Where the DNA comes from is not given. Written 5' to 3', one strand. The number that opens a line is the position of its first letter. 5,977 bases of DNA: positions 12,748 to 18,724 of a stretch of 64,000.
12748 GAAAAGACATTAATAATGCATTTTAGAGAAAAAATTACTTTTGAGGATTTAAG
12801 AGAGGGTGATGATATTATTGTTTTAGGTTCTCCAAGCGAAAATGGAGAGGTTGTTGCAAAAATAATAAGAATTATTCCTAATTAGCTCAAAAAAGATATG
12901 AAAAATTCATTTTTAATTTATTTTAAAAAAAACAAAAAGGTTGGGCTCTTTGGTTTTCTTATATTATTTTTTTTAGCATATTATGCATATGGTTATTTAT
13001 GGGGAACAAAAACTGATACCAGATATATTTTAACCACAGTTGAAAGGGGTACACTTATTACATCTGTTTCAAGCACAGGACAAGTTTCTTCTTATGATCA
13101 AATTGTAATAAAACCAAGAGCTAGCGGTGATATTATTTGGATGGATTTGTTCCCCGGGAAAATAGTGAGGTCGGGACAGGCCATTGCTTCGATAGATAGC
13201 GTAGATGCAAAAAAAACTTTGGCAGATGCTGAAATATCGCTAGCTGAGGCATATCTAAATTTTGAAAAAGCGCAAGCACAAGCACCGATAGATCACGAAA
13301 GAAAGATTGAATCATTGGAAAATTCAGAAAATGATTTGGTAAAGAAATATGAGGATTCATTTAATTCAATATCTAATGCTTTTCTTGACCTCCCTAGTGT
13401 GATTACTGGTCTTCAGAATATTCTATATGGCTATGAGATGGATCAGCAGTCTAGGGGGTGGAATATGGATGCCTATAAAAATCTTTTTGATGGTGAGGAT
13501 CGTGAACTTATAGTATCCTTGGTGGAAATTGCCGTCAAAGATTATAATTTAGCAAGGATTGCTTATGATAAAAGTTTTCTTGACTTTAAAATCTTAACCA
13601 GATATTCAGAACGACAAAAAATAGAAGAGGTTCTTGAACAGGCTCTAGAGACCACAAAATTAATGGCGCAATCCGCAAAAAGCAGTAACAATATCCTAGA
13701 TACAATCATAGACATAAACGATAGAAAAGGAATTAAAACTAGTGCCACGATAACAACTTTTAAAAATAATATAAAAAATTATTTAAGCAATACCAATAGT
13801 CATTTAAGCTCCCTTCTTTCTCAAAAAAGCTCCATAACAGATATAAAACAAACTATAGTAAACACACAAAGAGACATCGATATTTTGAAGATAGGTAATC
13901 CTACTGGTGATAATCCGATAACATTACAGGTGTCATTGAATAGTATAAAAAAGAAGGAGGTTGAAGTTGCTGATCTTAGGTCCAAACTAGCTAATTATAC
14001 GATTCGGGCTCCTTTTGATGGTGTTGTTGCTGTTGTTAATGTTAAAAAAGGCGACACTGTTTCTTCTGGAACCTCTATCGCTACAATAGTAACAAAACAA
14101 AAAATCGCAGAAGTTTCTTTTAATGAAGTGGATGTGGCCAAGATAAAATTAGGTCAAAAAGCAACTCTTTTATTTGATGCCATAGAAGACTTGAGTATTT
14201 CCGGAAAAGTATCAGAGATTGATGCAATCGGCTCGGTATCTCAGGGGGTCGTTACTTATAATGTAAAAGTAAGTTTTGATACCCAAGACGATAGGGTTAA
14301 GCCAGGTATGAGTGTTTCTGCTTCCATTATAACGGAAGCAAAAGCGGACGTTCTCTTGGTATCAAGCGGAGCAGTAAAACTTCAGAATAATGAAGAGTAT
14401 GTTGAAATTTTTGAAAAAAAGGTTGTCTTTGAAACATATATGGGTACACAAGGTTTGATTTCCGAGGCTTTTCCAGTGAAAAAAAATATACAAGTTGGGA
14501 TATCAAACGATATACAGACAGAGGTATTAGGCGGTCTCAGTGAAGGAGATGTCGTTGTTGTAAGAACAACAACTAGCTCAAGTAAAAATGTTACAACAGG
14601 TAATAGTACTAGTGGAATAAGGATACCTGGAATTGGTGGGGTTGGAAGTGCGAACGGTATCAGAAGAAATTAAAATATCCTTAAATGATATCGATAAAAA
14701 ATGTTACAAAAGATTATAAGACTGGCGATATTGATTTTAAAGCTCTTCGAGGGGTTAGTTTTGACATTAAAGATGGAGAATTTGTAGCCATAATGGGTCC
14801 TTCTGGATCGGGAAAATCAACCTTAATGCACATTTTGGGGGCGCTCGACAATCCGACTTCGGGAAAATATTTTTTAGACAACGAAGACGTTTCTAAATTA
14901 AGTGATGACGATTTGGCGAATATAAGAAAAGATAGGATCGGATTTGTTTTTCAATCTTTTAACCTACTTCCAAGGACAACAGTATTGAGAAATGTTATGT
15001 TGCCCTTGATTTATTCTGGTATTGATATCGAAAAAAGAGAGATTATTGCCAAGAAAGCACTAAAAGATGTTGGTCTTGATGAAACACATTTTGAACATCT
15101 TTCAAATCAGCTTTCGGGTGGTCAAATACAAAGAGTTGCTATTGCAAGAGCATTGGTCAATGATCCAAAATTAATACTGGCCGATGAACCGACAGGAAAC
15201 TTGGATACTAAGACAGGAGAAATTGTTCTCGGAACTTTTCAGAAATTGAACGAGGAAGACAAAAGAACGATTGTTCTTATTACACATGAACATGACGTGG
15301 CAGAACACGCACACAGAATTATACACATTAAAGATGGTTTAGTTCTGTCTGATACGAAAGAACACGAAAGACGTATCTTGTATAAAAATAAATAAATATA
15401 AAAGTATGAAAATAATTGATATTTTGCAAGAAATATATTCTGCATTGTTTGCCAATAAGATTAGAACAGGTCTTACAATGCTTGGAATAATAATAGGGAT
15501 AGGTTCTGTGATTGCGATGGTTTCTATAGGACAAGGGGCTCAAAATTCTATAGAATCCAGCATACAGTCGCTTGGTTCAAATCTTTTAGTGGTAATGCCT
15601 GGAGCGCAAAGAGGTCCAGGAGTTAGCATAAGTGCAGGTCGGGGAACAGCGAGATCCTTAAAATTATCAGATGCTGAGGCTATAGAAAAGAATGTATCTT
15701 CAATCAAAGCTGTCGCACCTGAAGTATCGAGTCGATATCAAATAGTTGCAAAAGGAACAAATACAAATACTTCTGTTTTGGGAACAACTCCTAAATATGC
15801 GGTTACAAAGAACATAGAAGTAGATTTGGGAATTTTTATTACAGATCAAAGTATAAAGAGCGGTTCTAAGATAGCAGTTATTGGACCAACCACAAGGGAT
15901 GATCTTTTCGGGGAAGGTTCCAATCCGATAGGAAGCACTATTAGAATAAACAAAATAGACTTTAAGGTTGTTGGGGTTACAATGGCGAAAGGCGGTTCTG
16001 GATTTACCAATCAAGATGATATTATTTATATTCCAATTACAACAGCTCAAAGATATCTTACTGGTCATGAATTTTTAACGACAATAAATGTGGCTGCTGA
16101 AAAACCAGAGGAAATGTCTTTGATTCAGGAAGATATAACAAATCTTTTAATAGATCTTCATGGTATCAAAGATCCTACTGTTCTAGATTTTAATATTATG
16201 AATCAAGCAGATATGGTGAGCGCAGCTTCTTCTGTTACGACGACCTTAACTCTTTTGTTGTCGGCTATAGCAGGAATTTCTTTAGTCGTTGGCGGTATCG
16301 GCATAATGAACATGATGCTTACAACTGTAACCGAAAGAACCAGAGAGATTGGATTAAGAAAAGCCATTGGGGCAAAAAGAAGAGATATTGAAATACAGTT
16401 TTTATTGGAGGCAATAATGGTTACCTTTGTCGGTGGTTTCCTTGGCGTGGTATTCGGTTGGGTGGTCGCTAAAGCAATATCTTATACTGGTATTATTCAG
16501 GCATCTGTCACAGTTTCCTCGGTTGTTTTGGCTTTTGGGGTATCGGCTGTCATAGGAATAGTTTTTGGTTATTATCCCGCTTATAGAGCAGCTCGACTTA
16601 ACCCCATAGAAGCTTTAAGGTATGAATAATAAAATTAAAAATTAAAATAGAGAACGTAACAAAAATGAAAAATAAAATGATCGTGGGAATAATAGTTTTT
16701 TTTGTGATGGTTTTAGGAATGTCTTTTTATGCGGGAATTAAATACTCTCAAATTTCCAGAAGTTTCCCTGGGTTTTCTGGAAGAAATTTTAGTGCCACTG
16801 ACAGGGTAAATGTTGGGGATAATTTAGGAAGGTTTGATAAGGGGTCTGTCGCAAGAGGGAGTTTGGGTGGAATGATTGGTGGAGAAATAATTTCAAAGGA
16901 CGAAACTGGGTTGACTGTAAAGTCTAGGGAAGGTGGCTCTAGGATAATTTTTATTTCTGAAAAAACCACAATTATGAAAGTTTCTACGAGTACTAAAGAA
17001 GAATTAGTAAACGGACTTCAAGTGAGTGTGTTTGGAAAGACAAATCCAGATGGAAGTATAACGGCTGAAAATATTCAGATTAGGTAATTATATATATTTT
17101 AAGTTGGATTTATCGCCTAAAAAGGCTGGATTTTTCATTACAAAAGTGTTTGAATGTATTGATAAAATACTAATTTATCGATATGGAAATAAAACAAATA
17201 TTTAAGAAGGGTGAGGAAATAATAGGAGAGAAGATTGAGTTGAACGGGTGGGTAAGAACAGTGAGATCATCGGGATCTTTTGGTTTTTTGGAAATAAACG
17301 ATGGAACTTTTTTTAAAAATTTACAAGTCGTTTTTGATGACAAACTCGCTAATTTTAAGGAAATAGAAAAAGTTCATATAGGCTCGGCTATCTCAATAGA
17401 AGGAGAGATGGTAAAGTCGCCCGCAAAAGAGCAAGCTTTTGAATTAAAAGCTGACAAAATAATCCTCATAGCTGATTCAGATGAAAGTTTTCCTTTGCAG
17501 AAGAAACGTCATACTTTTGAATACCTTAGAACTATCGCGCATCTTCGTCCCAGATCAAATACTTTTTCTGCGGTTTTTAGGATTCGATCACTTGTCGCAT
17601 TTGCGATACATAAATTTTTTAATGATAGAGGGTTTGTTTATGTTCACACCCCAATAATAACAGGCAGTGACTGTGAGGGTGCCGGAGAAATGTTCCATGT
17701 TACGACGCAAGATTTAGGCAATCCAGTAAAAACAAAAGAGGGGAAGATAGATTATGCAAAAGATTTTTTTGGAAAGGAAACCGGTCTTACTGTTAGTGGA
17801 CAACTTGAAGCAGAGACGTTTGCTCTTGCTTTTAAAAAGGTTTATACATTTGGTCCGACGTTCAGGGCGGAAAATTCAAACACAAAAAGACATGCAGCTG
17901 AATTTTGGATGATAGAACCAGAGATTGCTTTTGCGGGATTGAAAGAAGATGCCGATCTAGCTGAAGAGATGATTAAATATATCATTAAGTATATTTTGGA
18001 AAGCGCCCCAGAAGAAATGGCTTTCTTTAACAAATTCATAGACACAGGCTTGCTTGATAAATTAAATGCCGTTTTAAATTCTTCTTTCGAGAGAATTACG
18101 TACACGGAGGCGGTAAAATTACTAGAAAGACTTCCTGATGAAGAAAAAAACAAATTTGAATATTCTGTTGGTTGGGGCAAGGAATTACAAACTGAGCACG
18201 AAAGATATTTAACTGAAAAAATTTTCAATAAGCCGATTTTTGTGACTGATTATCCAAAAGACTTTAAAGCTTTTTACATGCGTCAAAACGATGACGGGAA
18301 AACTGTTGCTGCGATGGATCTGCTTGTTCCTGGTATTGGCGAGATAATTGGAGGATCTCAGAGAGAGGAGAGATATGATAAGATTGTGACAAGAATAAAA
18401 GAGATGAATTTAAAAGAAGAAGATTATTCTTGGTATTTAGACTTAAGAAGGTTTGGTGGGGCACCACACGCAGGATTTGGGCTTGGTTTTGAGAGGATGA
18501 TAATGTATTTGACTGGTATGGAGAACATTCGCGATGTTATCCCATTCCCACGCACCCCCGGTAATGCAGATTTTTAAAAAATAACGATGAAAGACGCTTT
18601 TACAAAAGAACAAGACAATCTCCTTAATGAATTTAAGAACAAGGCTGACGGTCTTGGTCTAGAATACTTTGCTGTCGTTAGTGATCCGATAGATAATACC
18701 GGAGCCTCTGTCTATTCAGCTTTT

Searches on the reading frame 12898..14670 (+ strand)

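Call 76: search_protein_families(library=pfam, proteins=[window:12898-14670:+], max_evalue=0.00001)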
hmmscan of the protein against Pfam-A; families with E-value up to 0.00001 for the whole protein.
window:12898-14670:+ (591 aa): 2 families
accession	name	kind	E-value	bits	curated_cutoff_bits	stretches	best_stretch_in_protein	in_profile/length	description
PF13437.12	HlyD_3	-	5.8e-18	66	22.2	1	368-470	1-106/106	HlyD family secretion protein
PF16576.10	HlyD_D23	-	4e-15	56.1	30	1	359-473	101-214/214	Barrel-sandwich domain of CusB or HlyD membrane-fusion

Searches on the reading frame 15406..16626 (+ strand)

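Call 76: search_protein_families(library=pfam, proteins=[window:15406-16626:+], max_evalue=0.00001)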
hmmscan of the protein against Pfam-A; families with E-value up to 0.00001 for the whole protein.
window:15406-16626:+ (407 aa): 2 families
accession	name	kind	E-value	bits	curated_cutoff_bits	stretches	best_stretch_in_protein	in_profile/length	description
PF12704.14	MacB_PCD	-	3.2e-51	175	27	1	21-246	1-206/207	MacB-like periplasmic core domain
PF02687.27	FtsX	-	1.6e-22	80.3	25.5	1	287-400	2-120/120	FtsX-like permease C-terminal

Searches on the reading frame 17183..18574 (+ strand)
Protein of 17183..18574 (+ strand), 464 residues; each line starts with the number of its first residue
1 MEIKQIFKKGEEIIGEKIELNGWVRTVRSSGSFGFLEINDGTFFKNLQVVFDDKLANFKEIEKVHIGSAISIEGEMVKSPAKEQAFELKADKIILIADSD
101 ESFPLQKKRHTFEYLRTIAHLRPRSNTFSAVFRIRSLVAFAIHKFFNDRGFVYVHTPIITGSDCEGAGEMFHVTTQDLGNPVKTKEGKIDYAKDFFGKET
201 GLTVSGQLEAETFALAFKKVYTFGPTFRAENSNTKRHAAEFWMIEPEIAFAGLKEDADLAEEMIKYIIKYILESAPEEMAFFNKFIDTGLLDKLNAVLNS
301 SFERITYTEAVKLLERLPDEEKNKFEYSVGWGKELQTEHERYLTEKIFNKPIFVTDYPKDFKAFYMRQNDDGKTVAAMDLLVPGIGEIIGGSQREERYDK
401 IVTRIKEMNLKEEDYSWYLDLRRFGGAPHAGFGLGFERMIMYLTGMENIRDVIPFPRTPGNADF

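Call 76: search_protein_families(library=pfam, proteins=[window:17183-18574:+], max_evalue=0.00001)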
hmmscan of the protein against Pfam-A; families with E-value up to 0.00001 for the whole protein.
window:17183-18574:+ (464 aa): 2 families
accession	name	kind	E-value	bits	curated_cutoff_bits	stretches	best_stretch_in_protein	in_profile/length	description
PF00152.25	tRNA-synt_2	-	5.4e-70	236.3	25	1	119-458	9-307/308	tRNA synthetases class II (D, K and N)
PF01336.31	tRNA_anti-codon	-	2.4e-12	47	27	1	20-96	3-75/75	OB-fold nucleic acid binding domain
